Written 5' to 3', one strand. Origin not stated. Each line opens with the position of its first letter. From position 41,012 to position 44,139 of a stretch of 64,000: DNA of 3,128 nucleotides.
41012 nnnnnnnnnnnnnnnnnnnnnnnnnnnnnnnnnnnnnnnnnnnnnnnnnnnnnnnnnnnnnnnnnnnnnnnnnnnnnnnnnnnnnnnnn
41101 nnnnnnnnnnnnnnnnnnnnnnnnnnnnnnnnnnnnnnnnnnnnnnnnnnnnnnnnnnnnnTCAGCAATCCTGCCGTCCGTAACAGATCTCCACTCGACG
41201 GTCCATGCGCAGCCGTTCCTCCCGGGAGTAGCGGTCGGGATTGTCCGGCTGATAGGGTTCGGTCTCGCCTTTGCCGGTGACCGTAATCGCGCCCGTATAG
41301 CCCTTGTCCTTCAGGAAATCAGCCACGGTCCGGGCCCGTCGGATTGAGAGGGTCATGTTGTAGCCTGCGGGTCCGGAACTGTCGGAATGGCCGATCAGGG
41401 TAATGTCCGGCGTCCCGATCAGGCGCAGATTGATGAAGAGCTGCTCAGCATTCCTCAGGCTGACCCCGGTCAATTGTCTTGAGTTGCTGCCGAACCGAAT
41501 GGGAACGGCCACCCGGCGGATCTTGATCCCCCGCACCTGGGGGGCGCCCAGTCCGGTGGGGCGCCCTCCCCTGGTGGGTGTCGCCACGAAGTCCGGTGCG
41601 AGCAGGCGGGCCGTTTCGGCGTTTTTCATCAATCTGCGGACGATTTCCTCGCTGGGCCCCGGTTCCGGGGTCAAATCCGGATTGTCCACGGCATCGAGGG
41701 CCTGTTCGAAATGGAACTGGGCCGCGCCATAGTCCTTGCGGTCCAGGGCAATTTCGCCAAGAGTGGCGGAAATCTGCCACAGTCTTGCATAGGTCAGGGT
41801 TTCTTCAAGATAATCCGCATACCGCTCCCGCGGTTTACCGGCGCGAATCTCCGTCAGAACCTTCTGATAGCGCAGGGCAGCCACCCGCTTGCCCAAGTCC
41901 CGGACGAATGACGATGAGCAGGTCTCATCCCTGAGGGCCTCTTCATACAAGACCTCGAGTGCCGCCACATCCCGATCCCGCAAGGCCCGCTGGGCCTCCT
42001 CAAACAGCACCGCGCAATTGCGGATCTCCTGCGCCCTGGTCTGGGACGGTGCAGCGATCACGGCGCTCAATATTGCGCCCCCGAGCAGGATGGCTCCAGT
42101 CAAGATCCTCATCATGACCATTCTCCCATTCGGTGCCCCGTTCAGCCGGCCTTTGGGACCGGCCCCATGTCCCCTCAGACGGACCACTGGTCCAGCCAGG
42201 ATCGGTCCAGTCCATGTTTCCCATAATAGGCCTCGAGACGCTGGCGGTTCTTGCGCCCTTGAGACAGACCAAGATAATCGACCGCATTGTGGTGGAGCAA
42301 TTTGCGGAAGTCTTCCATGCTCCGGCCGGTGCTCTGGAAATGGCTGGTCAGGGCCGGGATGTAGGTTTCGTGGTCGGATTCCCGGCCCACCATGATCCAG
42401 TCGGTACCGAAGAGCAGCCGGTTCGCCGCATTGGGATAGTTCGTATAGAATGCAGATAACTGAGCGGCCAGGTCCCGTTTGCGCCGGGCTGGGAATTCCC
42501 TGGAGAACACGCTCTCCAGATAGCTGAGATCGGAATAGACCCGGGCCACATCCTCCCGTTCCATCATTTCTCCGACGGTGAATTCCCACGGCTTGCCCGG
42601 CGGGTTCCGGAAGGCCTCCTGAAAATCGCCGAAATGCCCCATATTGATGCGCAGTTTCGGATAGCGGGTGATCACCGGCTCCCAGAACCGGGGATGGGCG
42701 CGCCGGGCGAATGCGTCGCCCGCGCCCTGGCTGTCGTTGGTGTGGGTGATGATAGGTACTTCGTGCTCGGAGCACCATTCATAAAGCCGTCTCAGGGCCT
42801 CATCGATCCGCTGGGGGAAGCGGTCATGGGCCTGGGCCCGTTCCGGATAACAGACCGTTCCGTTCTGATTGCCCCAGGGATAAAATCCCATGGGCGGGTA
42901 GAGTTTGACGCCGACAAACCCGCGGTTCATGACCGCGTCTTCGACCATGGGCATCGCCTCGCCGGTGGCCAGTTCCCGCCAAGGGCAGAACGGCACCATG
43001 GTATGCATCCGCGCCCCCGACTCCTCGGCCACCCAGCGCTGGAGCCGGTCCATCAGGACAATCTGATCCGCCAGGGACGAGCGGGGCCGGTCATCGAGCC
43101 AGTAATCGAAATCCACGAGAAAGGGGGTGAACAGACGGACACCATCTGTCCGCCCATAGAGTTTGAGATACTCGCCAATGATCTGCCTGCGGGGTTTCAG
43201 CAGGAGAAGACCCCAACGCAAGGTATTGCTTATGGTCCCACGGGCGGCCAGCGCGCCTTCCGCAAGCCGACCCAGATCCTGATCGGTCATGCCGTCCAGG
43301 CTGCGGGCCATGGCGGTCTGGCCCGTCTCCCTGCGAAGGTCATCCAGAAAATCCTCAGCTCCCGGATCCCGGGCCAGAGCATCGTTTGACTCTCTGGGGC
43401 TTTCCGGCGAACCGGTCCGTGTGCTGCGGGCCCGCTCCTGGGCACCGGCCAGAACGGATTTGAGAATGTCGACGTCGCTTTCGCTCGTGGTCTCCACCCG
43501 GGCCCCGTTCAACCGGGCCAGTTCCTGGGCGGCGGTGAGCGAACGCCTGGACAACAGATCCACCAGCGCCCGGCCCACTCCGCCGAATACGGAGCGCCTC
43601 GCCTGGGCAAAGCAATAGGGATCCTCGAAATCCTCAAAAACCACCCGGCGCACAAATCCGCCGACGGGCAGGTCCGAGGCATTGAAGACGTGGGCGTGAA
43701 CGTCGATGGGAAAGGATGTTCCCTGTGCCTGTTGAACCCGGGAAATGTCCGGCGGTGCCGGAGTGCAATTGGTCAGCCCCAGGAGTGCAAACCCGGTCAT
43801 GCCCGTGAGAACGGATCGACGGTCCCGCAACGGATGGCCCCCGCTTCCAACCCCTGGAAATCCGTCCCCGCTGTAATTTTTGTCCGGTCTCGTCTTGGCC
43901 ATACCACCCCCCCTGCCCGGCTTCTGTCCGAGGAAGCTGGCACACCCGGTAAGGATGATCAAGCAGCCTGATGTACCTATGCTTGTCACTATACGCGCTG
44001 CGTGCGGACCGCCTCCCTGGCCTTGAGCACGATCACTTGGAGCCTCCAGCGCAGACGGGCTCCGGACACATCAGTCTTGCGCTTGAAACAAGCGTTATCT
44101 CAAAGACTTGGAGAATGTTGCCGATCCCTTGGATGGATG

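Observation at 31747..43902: Cluster of four paralogous secreted caspase-like (peptidase C14) proteins with different fusion partners, flanked by envelope proteins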

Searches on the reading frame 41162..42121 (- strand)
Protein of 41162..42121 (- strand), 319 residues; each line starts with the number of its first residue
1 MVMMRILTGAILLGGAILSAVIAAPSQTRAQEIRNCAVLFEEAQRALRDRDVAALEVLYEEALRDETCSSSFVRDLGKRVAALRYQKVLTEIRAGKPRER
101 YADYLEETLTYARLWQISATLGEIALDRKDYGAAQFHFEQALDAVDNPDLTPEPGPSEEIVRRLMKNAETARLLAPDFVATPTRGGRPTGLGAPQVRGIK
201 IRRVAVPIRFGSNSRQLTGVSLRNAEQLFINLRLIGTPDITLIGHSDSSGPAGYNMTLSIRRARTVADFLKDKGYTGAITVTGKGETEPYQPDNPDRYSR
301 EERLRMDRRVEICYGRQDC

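Call 36: search_protein_families(library=pfam, proteins=[window:41165-42121:-], max_evalue=1)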
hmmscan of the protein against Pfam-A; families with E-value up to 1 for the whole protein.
seq(319 aa): 2 families
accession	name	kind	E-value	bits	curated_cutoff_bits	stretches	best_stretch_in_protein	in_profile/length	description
PF00691.25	OmpA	-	1.2e-10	42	27.2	1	239-297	30-92/98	OmpA family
PF07719.23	TPR_2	-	0.098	13.3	27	1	120-143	6-29/34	Tetratricopeptide repeat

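Call 55: search_protein_families(library=padloc, proteins=[window:41162-42121:-], max_evalue=0.001)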
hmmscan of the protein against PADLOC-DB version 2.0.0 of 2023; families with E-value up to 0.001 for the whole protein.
window:41162-42121:- (319 aa): 1 family
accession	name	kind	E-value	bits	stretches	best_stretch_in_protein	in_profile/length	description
PDLC00609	ZorB1|ZorB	-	5.1e-07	27.4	1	240-312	136-212/232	MotB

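Call 56: search_protein_families(library=ncbifam, proteins=[window:41162-42121:-], max_evalue=0.001)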
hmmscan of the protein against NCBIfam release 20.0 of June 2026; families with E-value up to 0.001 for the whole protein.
window:41162-42121:- (319 aa): 15 families
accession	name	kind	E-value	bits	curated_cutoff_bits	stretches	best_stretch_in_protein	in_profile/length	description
NF053611.1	YiaD_Gzip_OmpA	equivalog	1.2e-14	54.5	175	1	208-312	104-204/206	YiaD family glycine zipper/OmpA-like lipoprotein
NF053585.1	OMP_LP_YfiB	equivalog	1.3e-13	51.1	128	1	208-303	58-153/163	outer membrane lipoprotein YfiB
NF053612.1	anchor_PA1041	equivalog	9.1e-13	48.7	250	1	208-312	133-233/236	PA1041 family peptidoglycan-binding anchor lipoprotein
NF008071.1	PRK10808.1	equivalog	3e-11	43.3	277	1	208-312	233-344/358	porin OmpA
NF045787.1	OmpABordt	equivalog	6.2e-09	35.8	200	1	235-312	114-187/194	outer membrane protein OmpA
TIGR02802.1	Pal_lipo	equivalog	7.7e-08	32.4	125.35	1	237-298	31-94/104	peptidoglycan-associated lipoprotein Pal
TIGR03350.1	type_VI_ompA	equivalog_domain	9.2e-08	32.1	139.8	1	239-312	62-135/137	type VI secretion system protein TssL, long form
NF047726.1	AutTranAdhPGAsTpgA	equivalog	2e-06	27.2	350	1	239-312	190-266/268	trimeric autotransporter adhesin/peptidogylcan-associated protein TpgA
NF053613.1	OMP_toxin_LptF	equivalog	3.3e-06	26.9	400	1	210-313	145-244/256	lipotoxin F family OmpA-related lipoprotein LptF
NF052230.1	T9SS_PorE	exception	8.8e-06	24.3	600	1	238-289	545-599/648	PorE family type IX secretion system protein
NF007804.1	PRK10510.1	equivalog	1.9e-05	24.1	307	1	233-312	139-214/219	OmpA family lipoprotein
TIGR03789.1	pdsO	hypoth_equivalog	0.00012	21.8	152.2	1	216-310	149-239/243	sortase-associated OmpA-like protein PdsO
NF033763.1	exchanger_TraB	exception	0.00016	19.8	700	1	241-312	428-495/522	outer membrane exchange protein TraB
NF007424.1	PRK09967.1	equivalog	0.00033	20.8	155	1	208-278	54-124/160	OmpA family protein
NF008067.1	PRK10802.1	equivalog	0.00088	19.2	261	0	238-285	99-147/171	peptidoglycan-associated lipoprotein Pal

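Call 66: search_protein_representatives(protein=window:41162-42121:-)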
Query: 319 residues. Proteins with E-value up to 0.001 (for the whole library): 5476; up to 1e-10: 583; up to 1e-30: 91. The best 150 are listed.
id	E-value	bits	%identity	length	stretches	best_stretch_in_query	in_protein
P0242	2.7e-205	696.9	100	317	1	3-319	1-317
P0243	7.2e-55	203.0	39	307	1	8-312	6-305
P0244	3.9e-54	200.6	44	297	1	36-312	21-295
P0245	4.2e-52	194.0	38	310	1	27-314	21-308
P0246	1.5e-51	192.1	38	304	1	27-312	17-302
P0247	2.2e-51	191.6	39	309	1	34-312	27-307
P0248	2.0e-50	188.4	39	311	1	28-315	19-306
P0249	5.5e-50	187.0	38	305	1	35-313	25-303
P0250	1.2e-49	185.9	35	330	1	4-312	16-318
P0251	1.8e-49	185.3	40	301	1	17-312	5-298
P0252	5.8e-49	183.7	39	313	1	24-311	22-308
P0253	8.3e-49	183.1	38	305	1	9-313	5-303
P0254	2.2e-48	181.7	40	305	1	31-312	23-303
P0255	1.2e-47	179.3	37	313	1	13-312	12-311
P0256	9.9e-47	176.3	40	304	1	10-313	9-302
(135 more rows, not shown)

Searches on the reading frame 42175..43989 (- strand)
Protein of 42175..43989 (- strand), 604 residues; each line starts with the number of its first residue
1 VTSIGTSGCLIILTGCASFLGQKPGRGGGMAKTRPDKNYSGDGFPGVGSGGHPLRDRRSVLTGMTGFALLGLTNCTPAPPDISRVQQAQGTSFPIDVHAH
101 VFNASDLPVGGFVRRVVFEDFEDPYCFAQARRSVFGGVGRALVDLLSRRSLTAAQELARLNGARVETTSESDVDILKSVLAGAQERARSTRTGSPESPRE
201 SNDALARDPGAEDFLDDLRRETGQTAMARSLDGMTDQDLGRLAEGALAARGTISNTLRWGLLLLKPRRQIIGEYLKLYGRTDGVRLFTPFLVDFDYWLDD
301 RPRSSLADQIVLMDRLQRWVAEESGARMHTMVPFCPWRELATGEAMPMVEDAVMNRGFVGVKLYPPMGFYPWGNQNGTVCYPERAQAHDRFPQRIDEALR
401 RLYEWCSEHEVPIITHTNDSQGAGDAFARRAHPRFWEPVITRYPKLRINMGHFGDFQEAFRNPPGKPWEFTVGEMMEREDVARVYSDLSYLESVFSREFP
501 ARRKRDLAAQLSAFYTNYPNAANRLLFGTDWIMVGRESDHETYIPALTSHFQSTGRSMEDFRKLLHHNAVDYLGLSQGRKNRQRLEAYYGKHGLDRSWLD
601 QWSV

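Call 4: search_protein_families(library=pfam, proteins=[window:42175-43989:-], max_evalue=0.01)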
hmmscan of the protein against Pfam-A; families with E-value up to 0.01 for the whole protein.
window:42175-43989:- (604 aa): 1 family
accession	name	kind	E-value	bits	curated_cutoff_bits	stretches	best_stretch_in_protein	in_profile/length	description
PF04909.20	Amidohydro_2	-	5.7e-19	69.4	26.4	1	315-574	64-288/289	Amidohydrolase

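Call 55: search_protein_families(library=padloc, proteins=[window:42175-43989:-], max_evalue=0.001)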
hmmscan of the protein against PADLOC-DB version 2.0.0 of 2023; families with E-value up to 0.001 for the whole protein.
window:42175-43989:- (604 aa): 0 families

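Call 56: search_protein_families(library=ncbifam, proteins=[window:42175-43989:-], max_evalue=0.001)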
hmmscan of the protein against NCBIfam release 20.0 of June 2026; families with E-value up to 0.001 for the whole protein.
window:42175-43989:- (604 aa): 0 families
